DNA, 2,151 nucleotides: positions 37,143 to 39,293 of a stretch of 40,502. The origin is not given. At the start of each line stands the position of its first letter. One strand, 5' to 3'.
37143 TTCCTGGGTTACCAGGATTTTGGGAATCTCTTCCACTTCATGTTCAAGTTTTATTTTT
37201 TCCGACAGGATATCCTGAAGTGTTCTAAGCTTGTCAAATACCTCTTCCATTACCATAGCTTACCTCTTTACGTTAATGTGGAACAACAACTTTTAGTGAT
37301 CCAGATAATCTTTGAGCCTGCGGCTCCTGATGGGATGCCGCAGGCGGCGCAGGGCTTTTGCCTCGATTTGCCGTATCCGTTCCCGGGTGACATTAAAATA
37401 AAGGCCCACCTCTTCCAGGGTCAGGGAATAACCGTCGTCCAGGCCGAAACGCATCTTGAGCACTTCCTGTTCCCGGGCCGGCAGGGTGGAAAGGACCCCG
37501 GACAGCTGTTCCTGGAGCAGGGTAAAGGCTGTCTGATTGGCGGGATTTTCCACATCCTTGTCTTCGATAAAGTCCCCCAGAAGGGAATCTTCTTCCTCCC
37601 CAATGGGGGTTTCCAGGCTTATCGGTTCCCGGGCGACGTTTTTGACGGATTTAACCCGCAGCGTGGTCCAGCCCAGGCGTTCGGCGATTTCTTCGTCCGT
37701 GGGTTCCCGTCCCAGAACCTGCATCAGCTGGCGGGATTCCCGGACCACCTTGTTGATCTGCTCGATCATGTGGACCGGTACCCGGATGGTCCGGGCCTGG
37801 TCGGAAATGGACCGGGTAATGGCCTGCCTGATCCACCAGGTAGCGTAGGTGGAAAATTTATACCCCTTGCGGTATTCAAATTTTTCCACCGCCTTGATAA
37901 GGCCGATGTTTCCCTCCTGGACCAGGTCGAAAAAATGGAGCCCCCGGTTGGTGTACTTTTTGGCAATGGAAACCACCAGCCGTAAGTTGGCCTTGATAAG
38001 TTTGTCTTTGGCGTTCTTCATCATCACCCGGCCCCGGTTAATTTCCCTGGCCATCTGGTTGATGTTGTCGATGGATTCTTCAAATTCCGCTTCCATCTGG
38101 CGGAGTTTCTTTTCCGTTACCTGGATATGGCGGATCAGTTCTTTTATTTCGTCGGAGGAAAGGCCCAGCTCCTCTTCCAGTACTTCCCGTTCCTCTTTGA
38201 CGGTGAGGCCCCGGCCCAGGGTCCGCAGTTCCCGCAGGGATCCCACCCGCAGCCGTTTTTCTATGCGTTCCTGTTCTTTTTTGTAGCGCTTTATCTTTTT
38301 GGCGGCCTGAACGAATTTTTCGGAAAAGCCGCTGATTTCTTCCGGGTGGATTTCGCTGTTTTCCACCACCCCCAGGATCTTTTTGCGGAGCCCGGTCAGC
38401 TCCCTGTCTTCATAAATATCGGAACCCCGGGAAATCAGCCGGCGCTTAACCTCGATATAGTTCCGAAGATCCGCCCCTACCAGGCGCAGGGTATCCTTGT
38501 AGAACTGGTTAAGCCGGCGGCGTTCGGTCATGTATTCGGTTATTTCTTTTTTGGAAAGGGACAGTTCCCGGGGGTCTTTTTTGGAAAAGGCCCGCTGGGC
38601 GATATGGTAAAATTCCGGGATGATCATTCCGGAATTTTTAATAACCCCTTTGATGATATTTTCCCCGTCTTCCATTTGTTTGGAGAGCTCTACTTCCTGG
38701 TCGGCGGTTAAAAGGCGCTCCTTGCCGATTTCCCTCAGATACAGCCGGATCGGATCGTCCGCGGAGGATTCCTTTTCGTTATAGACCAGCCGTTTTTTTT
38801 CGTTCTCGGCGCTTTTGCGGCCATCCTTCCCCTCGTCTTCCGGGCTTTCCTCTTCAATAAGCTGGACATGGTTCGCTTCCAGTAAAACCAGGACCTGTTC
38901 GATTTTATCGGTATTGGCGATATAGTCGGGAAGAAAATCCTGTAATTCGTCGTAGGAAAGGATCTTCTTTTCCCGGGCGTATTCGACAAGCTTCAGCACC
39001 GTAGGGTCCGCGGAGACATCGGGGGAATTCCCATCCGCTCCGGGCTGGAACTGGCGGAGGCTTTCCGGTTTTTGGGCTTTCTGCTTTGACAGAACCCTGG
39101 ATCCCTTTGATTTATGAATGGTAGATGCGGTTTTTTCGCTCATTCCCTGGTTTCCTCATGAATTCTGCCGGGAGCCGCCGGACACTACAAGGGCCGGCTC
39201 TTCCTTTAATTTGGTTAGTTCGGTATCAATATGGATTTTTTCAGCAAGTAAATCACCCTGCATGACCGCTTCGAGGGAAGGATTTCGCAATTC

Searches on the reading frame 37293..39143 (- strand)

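Call 70: search_protein_families(library=pfam, proteins=[window:37293-39143:-], max_evalue=0.001)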
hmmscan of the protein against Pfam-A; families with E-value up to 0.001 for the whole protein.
window:37293-39143:- (616 aa): 6 families
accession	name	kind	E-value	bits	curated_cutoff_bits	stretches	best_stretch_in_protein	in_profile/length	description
PF04539.22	Sigma70_r3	-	3.8e-27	94.7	25.3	1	461-537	1-77/78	Sigma-70 region 3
PF04542.20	Sigma70_r2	-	4.8e-23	81.2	24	1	382-452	1-71/71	Sigma-70 region 2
PF04545.22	Sigma70_r4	-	5.2e-21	74.3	24.1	1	550-603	1-50/50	Sigma-70, region 4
PF00140.25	Sigma70_r1_2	-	1.5e-14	54.1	22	1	130-161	1-32/34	Sigma-70 factor, region 1.2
PF03979.19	Sigma70_r1_1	-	7e-11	42.4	22.5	1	49-113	7-72/81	Sigma-70 factor, region 1.1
PF14199.11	DUF4317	-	0.00072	19.3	27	0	315-386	267-339/370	Domain of unknown function (DUF4317)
